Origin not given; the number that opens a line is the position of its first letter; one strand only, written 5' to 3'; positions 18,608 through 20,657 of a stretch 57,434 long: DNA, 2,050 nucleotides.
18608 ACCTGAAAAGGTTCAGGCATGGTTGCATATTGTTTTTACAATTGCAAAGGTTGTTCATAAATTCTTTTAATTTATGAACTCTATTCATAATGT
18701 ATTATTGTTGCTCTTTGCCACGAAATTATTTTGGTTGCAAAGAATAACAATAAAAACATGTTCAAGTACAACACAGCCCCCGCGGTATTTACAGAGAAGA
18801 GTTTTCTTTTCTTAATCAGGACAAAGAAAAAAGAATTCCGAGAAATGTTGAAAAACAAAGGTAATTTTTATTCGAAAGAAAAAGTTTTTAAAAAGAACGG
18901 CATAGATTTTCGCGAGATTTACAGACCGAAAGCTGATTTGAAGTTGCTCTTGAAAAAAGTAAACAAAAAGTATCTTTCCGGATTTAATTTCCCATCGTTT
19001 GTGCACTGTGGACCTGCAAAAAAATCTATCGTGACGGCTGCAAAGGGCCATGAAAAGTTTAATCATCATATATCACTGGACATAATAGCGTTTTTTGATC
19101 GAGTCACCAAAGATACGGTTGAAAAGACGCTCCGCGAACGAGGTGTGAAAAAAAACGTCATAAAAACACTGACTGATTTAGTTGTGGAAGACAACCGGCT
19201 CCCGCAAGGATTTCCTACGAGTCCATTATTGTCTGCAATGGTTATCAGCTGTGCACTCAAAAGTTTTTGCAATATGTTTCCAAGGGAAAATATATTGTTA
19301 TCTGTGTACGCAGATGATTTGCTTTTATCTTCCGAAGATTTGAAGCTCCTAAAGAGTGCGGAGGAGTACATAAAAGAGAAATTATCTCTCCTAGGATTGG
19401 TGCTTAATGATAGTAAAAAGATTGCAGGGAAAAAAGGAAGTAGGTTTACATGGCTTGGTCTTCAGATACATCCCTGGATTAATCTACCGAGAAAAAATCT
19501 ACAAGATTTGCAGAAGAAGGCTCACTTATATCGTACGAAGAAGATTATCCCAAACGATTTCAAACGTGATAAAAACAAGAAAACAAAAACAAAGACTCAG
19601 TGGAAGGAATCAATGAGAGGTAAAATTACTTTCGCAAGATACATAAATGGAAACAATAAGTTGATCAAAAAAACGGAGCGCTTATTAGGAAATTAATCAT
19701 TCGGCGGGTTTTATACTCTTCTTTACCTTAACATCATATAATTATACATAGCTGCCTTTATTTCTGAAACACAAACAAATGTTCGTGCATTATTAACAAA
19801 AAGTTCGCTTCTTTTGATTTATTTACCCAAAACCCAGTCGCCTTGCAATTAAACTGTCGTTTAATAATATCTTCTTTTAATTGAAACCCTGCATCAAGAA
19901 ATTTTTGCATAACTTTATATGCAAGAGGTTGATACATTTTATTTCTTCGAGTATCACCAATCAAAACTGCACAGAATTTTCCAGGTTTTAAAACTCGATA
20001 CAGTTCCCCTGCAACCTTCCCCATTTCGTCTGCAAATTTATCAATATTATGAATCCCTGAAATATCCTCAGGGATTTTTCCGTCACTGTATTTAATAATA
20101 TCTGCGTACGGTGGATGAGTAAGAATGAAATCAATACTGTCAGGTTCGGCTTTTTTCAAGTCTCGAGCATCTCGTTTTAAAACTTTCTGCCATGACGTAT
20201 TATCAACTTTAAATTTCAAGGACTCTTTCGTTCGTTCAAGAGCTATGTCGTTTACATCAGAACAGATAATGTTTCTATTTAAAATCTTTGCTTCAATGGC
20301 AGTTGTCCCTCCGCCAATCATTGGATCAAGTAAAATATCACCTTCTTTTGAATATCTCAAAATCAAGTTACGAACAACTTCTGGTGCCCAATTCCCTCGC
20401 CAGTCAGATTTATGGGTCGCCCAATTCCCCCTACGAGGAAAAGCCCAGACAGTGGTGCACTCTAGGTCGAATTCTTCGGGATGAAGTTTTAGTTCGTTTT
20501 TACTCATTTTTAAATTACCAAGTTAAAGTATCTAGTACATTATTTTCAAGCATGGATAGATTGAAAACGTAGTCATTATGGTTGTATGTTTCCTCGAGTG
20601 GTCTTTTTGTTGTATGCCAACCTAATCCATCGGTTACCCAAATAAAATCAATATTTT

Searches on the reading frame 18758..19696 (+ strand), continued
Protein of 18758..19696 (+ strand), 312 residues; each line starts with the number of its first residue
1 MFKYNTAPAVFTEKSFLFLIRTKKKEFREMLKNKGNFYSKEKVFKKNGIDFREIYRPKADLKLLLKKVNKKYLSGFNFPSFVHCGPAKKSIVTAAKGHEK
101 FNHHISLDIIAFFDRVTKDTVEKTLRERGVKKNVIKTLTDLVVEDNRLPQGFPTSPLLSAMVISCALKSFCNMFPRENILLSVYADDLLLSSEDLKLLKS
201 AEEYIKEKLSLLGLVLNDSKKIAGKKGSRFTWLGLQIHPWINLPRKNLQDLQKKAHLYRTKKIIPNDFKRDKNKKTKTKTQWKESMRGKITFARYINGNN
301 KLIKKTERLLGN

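Call 44: search_solved_structures(query=A1, max_evalue=0.001, show_alignments=1)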
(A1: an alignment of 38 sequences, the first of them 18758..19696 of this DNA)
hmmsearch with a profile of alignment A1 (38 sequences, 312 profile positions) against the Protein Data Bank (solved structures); distinct sequences matched with E-value up to 0.001: 29.
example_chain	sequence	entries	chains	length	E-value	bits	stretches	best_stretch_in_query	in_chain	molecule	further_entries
7v9u_A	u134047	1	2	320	4.6e-29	104.7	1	41-259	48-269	RNA-directed DNA polymerase from retron EC86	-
7v9x_A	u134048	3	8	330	4.9e-29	104.6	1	41-259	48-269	RNA-directed DNA polymerase from retron EC86 | Retron Ec86 reverse transcriptase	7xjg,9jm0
8qbk_A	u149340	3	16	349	5.9e-29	104.4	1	41-259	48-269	Retron Ec86 reverse transcriptase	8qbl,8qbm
36ht_A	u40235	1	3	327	7e-22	81.1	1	28-240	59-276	Retron-Kva2 Reverse Transcriptase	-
9e8z_H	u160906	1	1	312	4.8e-18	68.5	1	29-264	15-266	Retron Ec83 reverse transcriptase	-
9lm3_A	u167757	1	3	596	1.9e-16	63.3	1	41-259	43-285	Retron Ec67 protein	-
9i2f_C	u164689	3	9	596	1.9e-16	63.3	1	41-259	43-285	Retron Ec67 protein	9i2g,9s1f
9n69_E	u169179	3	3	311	5.8e-16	61.7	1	24-261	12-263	RNA-directed DNA polymerase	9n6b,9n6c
8bgj_A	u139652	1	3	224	1.3e-15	60.5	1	43-239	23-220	RNA-directed DNA polymerase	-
6me0_C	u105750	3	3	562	1.9e-10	43.6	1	108-242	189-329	Maturase reverse transcriptase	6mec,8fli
22et_A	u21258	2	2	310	3e-10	42.9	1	31-262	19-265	Retron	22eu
9l7p_E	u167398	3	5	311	4.2e-10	42.4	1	27-261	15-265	Retron St85 family RNA-directed DNA polymerase | Retron I-A Ec78 reverse transcriptase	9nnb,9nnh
9kjx_A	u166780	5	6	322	4.8e-10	42.2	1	27-261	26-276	RNA-directed DNA polymerase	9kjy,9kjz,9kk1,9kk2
9p4j_E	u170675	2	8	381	5.1e-10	42.1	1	69-228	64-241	Retron Eco8 reverse transcriptase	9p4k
23or_A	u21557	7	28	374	5.1e-10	42.1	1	69-228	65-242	Retron Eco8 reverse transcriptase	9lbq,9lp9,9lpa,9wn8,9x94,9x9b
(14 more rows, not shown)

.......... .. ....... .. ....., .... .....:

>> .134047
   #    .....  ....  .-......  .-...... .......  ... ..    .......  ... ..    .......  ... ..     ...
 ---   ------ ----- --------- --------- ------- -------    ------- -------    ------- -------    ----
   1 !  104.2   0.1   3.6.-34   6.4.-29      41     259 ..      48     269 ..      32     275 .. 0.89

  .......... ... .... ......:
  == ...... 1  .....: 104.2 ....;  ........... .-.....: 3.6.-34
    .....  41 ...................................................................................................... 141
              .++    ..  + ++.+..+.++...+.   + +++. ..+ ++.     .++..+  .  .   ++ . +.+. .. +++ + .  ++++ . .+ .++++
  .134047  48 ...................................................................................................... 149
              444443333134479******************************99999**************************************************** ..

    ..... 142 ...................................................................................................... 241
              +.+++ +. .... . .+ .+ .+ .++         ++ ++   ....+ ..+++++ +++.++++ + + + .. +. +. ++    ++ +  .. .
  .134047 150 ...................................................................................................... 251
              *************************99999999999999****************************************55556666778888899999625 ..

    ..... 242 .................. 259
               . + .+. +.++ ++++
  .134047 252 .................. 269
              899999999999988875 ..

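Call 68: search_protein_families(library=ncbifam, proteins=[window:18758-19696:+], max_evalue=0.01)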
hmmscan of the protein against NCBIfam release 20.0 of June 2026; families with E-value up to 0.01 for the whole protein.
window:18758-19696:+ (312 aa): 6 families
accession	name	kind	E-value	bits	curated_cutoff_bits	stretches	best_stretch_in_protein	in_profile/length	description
NF038233.2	retron_St85_RT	exception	2.8e-35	122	235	1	20-296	7-276/289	retron St85 family RNA-directed DNA polymerase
NF042941.1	Retron_TIR_antiphage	equivalog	5e-26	91.5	600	1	30-301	19-309/464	TIR domain-containing anti-phage reverse transcriptase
NF038237.1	retron_Ec67_fus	exception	4.7e-17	61.7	450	1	13-305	10-323/572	retron Ec67 family RNA-directed DNA polymerase/endonuclease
TIGR04416.1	group_II_RT_mat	equivalog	1.8e-13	50.4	300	1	100-301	121-333/353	group II intron reverse transcriptase/maturase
NF041750.1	Drt5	equivalog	0.00037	19.6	550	1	95-227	120-254/484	antiviral reverse transcriptase Drt5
NF041746.1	Drt2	equivalog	0.0045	16.2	390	1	125-221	205-296/416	antiviral reverse transcriptase Drt2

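Call 77: search_protein_families(library=padloc, proteins=[L002:3950-4831:+, L003:3617-4879:+, L004:3929-4885:+, L027:1483-2337:+, L030:1209-2141:+, L031:1346-2248:+, L033:1259-2212:+, L001:3749-5017:+, L093:3884-4786:+, L074:3767-4711:+], max_evalue=1e-20)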
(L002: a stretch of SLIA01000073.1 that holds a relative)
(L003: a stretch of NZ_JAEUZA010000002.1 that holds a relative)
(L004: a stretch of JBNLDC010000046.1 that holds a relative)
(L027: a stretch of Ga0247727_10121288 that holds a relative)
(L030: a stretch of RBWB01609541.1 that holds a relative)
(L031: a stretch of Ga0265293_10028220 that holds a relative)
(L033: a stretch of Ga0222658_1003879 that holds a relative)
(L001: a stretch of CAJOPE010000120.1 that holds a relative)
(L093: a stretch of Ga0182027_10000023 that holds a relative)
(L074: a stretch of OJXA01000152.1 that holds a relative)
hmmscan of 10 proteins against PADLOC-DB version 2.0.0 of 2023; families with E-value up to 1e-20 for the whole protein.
L002:3950-4831:+ (294 aa): 29 families (the best 25 are shown)
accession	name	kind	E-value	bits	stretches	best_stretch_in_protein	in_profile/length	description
PDLC02952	RT_VI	-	5.2e-47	158.5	1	11-280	8-277/279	-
PDLC02946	RT_III-A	-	5.3e-43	145.4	1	14-249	39-276/330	-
PDLC02941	RT_II-A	-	9.1e-40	134.7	1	10-289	14-296/309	-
PDLC02943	RT_III-A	-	1.6e-39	133.7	1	13-255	26-271/322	-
PDLC02942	RT_III-A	-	1.9e-34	117.3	1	38-280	70-326/341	-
PDLC02956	RT_XIII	-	1.5e-32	111.2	0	10-140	114-249/469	-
PDLC02945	RT_III-A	-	4.1e-31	106.3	0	144-287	201-356/362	-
PDLC02955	RT_X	-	4.6e-31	106.2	1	15-235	3-226/272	-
PDLC02962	RT-TIR_XII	-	3e-30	103.5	1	12-251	17-271/478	single gene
PDLC02960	RT-Protease_XI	-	6.4e-30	102.6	1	11-210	8-205/506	single gene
PDLC02948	RT_IX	-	1.1e-29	101.5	1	46-277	79-315/317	-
PDLC02961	RT-TIR_XII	-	1.2e-29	101.6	1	11-249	16-271/475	single gene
PDLC02959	RT-Protease_XI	-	2.1e-29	100.8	1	10-212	9-210/510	single gene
PDLC02940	RT_II-A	-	1.7e-28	97.5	1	7-280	182-459/477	-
PDLC03739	RT_Ec107-like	-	2e-28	97.7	1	24-249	20-252/307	retron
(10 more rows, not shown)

L003:3617-4879:+ (421 aa): 29 families (the best 25 are shown)
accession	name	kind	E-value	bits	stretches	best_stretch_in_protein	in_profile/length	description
PDLC02952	RT_VI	-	1.6e-72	242.1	1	86-374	2-274/279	-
PDLC02946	RT_III-A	-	4.7e-39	132.4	1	92-373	36-314/330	-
PDLC02943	RT_III-A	-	6.9e-37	125.1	1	95-381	27-311/322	-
PDLC02942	RT_III-A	-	1.3e-35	121.1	1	93-378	45-328/341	-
PDLC02951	RT_V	-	7.4e-34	115.5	1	92-333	13-261/385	-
PDLC02960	RT-Protease_XI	-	8.7e-34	115.3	1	87-380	3-309/506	single gene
PDLC02959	RT-Protease_XI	-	9.9e-34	115.1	1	85-379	3-311/510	single gene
PDLC02941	RT_II-A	-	9.3e-33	111.7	1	121-385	45-294/309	-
PDLC02955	RT_X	-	2.9e-32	110.2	1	118-326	26-228/272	-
PDLC03739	RT_Ec107-like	-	7e-32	109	1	123-377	44-296/307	retron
PDLC02962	RT-TIR_XII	-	1.5e-31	107.8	1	83-321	7-254/478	single gene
PDLC02961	RT-TIR_XII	-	4.7e-31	106.2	1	82-378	6-309/475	single gene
PDLC02939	RT_II-A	-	1.7e-30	104.6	1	121-322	33-239/304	-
PDLC02956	RT_XIII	-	2.5e-30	103.9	1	89-327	112-369/469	-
PDLC02945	RT_III-A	-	3.2e-29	100.1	1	93-374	43-346/362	-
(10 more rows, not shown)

L004:3929-4885:+ (319 aa): 33 families (the best 25 are shown)
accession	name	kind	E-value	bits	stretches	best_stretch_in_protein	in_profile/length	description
PDLC02952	RT_VI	-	6.4e-56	187.7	1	12-306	5-277/279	-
PDLC02946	RT_III-A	-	2.5e-50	169.5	1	19-317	40-329/330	-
PDLC02960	RT-Protease_XI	-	9.5e-48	161.4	1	17-298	10-298/506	single gene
PDLC02959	RT-Protease_XI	-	1.2e-47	161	1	18-298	13-301/510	single gene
PDLC02941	RT_II-A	-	4.6e-45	152.1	1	23-245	23-242/309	-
PDLC02943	RT_III-A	-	9.8e-45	150.8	1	53-271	59-276/322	-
PDLC03740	RT_outgroup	-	1.5e-43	147.6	1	53-317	132-407/407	retron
PDLC02942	RT_III-A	-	4.4e-43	145.7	1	47-278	75-302/341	-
PDLC02949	RT_other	-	2e-42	144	1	153-318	314-471/481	-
PDLC02961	RT-TIR_XII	-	9.4e-42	141.5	1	46-298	48-310/475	single gene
PDLC02945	RT_III-A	-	1.1e-41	141.1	1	152-318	201-361/362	-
PDLC02962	RT-TIR_XII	-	2.9e-41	139.9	1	24-285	25-293/478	single gene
PDLC02948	RT_IX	-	1.3e-40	137.4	1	48-258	75-284/317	-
PDLC02955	RT_X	-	1.1e-39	134.5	1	48-281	29-260/272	-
PDLC02968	RT-Toprim_I-C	-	8.7e-38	128.5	1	21-275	6-261/529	single gene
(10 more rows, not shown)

L027:1483-2337:+ (285 aa): 32 families (the best 25 are shown)
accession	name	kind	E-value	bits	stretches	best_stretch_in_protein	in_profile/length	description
PDLC02952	RT_VI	-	7.2e-60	200.6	1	11-264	41-276/279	-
PDLC02946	RT_III-A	-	6.2e-53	178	1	17-275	70-328/330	-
PDLC02942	RT_III-A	-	5.9e-50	168.3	1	19-261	79-322/341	-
PDLC02960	RT-Protease_XI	-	1.5e-48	164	1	19-282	43-326/506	single gene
PDLC02959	RT-Protease_XI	-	7.8e-48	161.6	1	19-274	45-321/510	single gene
PDLC02941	RT_II-A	-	2.6e-47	159.5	1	19-281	50-303/309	-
PDLC02943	RT_III-A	-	7.3e-47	157.8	1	20-261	60-303/322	-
PDLC02956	RT_XIII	-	2.3e-46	156.8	1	116-278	268-427/469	-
PDLC02961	RT-TIR_XII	-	2.5e-45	153.3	1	20-261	54-314/475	single gene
PDLC02962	RT-TIR_XII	-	1.2e-44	151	1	20-261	52-315/478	single gene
PDLC02967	RT-Toprim_I-C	-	1.1e-43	147.9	1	19-261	45-298/549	single gene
PDLC03740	RT_outgroup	-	3.2e-43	146.5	1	119-275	250-406/407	retron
PDLC02949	RT_other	-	4.3e-43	146.2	1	120-278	314-472/481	-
PDLC03739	RT_Ec107-like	-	1.4e-42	144.1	1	18-262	45-293/307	retron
PDLC02964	RT-Toprim_I-C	-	1.6e-41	140.6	1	19-261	45-299/554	single gene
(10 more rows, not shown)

L030:1209-2141:+ (311 aa): 29 families (the best 25 are shown)
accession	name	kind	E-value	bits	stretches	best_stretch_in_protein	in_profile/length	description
PDLC02952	RT_VI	-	8.5e-69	229.9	1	8-290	3-276/279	-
PDLC02946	RT_III-A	-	7.3e-40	135.1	1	12-288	35-315/330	-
PDLC02941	RT_II-A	-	5.1e-37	125.7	1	15-302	17-300/309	-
PDLC02943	RT_III-A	-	8.2e-37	124.8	1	15-298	26-315/322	-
PDLC02962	RT-TIR_XII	-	5.5e-32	109.2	1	6-270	9-283/478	single gene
PDLC02942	RT_III-A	-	1.1e-31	108.2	1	12-303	43-339/341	-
PDLC02955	RT_X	-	5.3e-31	106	1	28-263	18-247/272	-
PDLC02960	RT-Protease_XI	-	6.4e-31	105.9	1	11-264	6-269/506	single gene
PDLC02961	RT-TIR_XII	-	1.2e-30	104.9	1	11-268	14-283/475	single gene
PDLC02959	RT-Protease_XI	-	2.8e-30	103.7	1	10-238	7-246/510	single gene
PDLC02967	RT-Toprim_I-C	-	1.8e-28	97.6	1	11-297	6-305/549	single gene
PDLC03739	RT_Ec107-like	-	1.9e-28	97.7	1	11-251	29-248/307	retron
PDLC02945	RT_III-A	-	1.9e-28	97.6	1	15-288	44-346/362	-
PDLC02956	RT_XIII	-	3.7e-28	96.7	1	42-294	151-419/469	-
PDLC02940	RT_II-A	-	4.4e-28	96.2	1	33-297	210-468/477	-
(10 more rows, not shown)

L031:1346-2248:+ (301 aa): 33 families (the best 25 are shown)
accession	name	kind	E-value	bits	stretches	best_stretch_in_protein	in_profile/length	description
PDLC02946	RT_III-A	-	9.2e-61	203.8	1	9-298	36-327/330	-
PDLC02952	RT_VI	-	3.9e-58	195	1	5-290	4-278/279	-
PDLC02943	RT_III-A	-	1.6e-52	176.4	1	7-298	22-316/322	-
PDLC02956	RT_XIII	-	2.5e-52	176.4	1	141-299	270-424/469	-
PDLC02942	RT_III-A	-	1.1e-51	174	1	9-295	44-332/341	-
PDLC02941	RT_II-A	-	1.6e-51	173.3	1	6-298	12-296/309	-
PDLC02945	RT_III-A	-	3.8e-49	165.7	1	137-297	196-357/362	-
PDLC02948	RT_IX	-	1.3e-45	153.8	1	8-286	44-315/317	-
PDLC02940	RT_II-A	-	6.8e-45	151.6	1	8-290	185-460/477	-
PDLC03739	RT_Ec107-like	-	1.1e-44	151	1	32-288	35-295/307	retron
PDLC03740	RT_outgroup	-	2.9e-44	149.9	1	142-298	250-405/407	retron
PDLC02960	RT-Protease_XI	-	9e-44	148.3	1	6-284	5-301/506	single gene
PDLC02959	RT-Protease_XI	-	1.9e-43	147.2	1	5-284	6-304/510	single gene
PDLC02949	RT_other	-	8.7e-43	145.2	1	143-299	314-469/481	-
PDLC02955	RT_X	-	3.8e-42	142.6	1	16-261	6-250/272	-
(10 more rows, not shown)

L033:1259-2212:+ (318 aa): 30 families (the best 25 are shown)
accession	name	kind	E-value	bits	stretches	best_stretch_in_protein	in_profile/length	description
PDLC02952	RT_VI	-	3.7e-53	178.6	1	40-298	41-275/279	-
PDLC02946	RT_III-A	-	6e-47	158.4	1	52-306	73-324/330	-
PDLC02943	RT_III-A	-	4e-40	135.7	1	54-295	63-302/322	-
PDLC02942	RT_III-A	-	5.7e-39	132.1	1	87-297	117-323/341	-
PDLC02959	RT-Protease_XI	-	7.6e-36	122.1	1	52-293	47-302/510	single gene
PDLC02960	RT-Protease_XI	-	8.1e-36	122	1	52-292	45-298/506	single gene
PDLC02941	RT_II-A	-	3.9e-35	119.5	1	52-250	52-252/309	-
PDLC03739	RT_Ec107-like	-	9e-35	118.5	1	52-298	48-294/307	retron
PDLC02940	RT_II-A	-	1e-33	114.7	1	77-256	249-429/477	-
PDLC02955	RT_X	-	1.4e-33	114.5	1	33-268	16-252/272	-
PDLC02953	RT_VII-A2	-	3.3e-32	110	1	47-271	50-280/329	-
PDLC02948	RT_IX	-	4e-32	109.5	1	49-256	78-287/317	-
PDLC02957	RT-DUF3800_VII-A1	-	4.1e-31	106.2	1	71-239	97-263/577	single gene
PDLC02945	RT_III-A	-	7.9e-31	105.4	0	147-307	200-356/362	-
PDLC02958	RT-DUF3800_VII-A1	-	1.6e-30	104.3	1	70-239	94-261/575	single gene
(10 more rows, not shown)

L001:3749-5017:+ (423 aa): 33 families (the best 25 are shown)
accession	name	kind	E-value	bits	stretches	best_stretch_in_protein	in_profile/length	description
PDLC02959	RT-Protease_XI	-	5.4e-97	323.8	1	46-381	6-330/510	single gene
PDLC02960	RT-Protease_XI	-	1.7e-95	318.9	1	54-383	12-330/506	single gene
PDLC02962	RT-TIR_XII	-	3.1e-89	298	1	75-383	41-343/478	single gene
PDLC02961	RT-TIR_XII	-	3.2e-89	298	1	63-375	29-334/475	single gene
PDLC02965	RT-Toprim_I-C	-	2.4e-83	278.8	1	73-373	23-312/529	single gene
PDLC02968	RT-Toprim_I-C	-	9.8e-83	276.8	1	75-375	24-314/529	single gene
PDLC02946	RT_III-A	-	2.6e-68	228.6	1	72-357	56-316/330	-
PDLC02956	RT_XIII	-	6.2e-67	224.6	1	77-379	144-431/469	-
PDLC02943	RT_III-A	-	9.5e-61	203.5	1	79-360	51-308/322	-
PDLC02967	RT-Toprim_I-C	-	3.8e-60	202.2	1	61-305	19-266/549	single gene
PDLC02942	RT_III-A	-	1.7e-59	199.6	1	77-363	69-330/341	-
PDLC02945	RT_III-A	-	2.4e-59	199.2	1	73-338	63-341/362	-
PDLC02966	RT-Toprim_I-C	-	3e-59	199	1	60-380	27-341/568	single gene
PDLC02963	RT-Toprim_I-C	-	1.3e-58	196.9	1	61-380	23-339/552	single gene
PDLC02941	RT_II-A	-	1.5e-58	196.4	1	72-309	35-262/309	-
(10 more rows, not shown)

L093:3884-4786:+ (301 aa): 21 families
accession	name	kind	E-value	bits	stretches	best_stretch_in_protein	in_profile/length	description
PDLC02952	RT_VI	-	2e-38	130.3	1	6-279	7-275/279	-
PDLC02941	RT_II-A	-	9.9e-38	128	1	9-289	17-295/309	-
PDLC02943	RT_III-A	-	6.6e-37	125.1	1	9-290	26-314/322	-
PDLC02946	RT_III-A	-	2.8e-36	123.3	1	8-289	37-326/330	-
PDLC02956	RT_XIII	-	2.1e-32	110.8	1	6-292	114-425/469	-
PDLC02945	RT_III-A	-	8.4e-32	108.6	0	140-289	201-357/362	-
PDLC02942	RT_III-A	-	1.5e-31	107.7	1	8-242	45-281/341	-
PDLC03740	RT_outgroup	-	1.7e-30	104.6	0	141-281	251-396/407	retron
PDLC02962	RT-TIR_XII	-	1.8e-30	104.3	1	6-291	15-328/478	single gene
PDLC02948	RT_IX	-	4e-30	103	1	7-277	45-314/317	-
PDLC02961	RT-TIR_XII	-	9.5e-30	101.9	1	6-291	15-327/475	single gene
PDLC02949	RT_other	-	1.3e-29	101.8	0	141-281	314-459/481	-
PDLC02940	RT_II-A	-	9.9e-29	98.3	1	8-281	187-459/477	-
PDLC02960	RT-Protease_XI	-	5.8e-27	92.8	1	7-284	8-309/506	single gene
PDLC02959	RT-Protease_XI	-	1.2e-26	91.7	1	7-284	10-312/510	single gene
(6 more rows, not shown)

L074:3767-4711:+ (315 aa): 31 families (the best 25 are shown)
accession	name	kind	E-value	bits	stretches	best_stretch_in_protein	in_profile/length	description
PDLC02937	RT_I-B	-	1.1e-131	436.9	1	1-314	1-314/316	-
PDLC02939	RT_II-A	-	7e-53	178.1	1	36-307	38-298/304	-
PDLC02938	RT_I-B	-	1.8e-44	150.3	1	24-281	24-276/332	-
PDLC02941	RT_II-A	-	1.8e-44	150.1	1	35-306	49-296/309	-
PDLC02946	RT_III-A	-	6.4e-43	145.1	1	31-298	66-320/330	-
PDLC02944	RT_III-A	-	1.4e-42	144.7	1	139-304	201-367/597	-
PDLC02943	RT_III-A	-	1.8e-42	143.4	1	36-294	59-305/322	-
PDLC02942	RT_III-A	-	2.6e-42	143.1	1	34-293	77-323/341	-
PDLC02936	RT_I-A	-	3.4e-39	132.9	1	36-311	38-305/308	-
PDLC02957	RT-DUF3800_VII-A1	-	7.3e-39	131.8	1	56-303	92-331/577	single gene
PDLC02945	RT_III-A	-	1.1e-38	131.2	1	139-298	198-351/362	-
PDLC02958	RT-DUF3800_VII-A1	-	1.2e-38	131.2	1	51-303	85-329/575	single gene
PDLC02952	RT_VI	-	2.5e-38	130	1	37-294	42-275/279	-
PDLC02953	RT_VII-A2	-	8.7e-37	125.1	1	31-260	51-267/329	-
PDLC02940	RT_II-A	-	1.4e-36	124.2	1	32-306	217-469/477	-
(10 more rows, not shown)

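Call 89: find_homologous_proteins(query=A6, max_evalue=0.01)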
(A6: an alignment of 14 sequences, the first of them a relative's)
Query A6 (14 sequences) (42 aa, profile of the alignment): 6 proteins with E <= 0.01 among 159 candidates.
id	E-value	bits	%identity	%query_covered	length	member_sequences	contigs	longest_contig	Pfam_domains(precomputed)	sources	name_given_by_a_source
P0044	1.7e-13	68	44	81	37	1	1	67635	-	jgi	jgi:hypothetical protein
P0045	6.9e-12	63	88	100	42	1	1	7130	-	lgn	-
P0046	1.5e-11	62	28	69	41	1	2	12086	-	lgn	-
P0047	3.2e-10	57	44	60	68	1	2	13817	-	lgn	-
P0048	7.2e-7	46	37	64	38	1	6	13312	-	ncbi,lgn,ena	-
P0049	9.9e-7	46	29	74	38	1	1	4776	-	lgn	-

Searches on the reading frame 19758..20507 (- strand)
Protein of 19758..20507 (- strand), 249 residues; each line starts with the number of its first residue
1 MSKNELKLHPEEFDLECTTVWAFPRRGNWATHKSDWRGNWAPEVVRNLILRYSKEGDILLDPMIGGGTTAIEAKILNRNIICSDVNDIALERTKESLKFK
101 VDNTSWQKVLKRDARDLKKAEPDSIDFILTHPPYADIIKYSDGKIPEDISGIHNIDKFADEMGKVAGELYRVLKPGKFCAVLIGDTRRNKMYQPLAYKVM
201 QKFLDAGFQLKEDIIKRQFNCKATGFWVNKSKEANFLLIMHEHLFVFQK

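Call 3: search_protein_families(library=padloc, proteins=[window:19758-20507:-], max_evalue=0.01)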
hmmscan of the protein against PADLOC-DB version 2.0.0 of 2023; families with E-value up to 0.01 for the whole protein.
window:19758-20507:- (249 aa): 65 families (the best 25 are shown)
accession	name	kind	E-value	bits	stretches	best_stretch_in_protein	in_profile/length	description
PDLC03376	MTase_II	-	8.2e-89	295.7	1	3-249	4-249/249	Type II methyltransferase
PDLC03351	MTase_II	-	2.6e-41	140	1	14-249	105-347/348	Type II methyltransferase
PDLC03353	MTase_II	-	8.2e-30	102.2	2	105-249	8-149/260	Type II methyltransferase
PDLC03350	MTase_II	-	1e-23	82.3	2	100-249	50-192/312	Type II methyltransferase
PDLC03387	MTase_II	-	5.9e-19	66.3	2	40-98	218-276/289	Type II methyltransferase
PDLC03283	MTase_II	-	7.6e-18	62.9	2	108-249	6-161/352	Type II methyltransferase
PDLC03325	MTase_II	-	2.6e-16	57.4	2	20-89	56-125/426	Type II methyltransferase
PDLC03371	MTase_II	-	8.6e-15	53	1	14-97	172-252/260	Type II methyltransferase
PDLC03299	MTase_II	-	4.3e-14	50.7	2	18-98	178-258/296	Type II methyltransferase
PDLC03380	MTase_II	-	1.2e-12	45.7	1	17-90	16-91/393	Type II methyltransferase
PDLC04134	mad2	-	1.5e-12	45.2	1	33-212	267-421/492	mads_2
PDLC03363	MTase_II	-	3.8e-12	44.2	1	44-139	65-164/294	Type II methyltransferase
PDLC03714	oMTase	-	7.8e-12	43.2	1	45-95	205-259/279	orphan methyltransferase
PDLC03252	MTase_II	-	1.7e-11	42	1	43-90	299-346/365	Type II methyltransferase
PDLC03239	MTase_II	-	2.5e-11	40.9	1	36-89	71-126/442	Type II methyltransferase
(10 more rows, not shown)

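Call 4: search_protein_families(library=pfam, proteins=[window:19758-20507:-], max_evalue=0.01)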
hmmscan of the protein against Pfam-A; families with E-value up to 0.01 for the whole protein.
window:19758-20507:- (249 aa): 4 families
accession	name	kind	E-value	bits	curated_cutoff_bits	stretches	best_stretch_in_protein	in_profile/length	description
PF01555.25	N6_N4_Mtase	-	6.5e-24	85.5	26.7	2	10-91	133-217/221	DNA methylase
PF01170.24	UPF0020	-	4e-08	33.6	22.3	1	54-138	27-135/197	RMKL-like, methyltransferase domain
PF08241.18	Methyltransf_11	-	0.0034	18.4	21.2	0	65-130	6-66/95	Methyltransferase domain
PF03602.21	Cons_hypoth95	-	0.0039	17.3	24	1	54-136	40-125/182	Conserved hypothetical protein 95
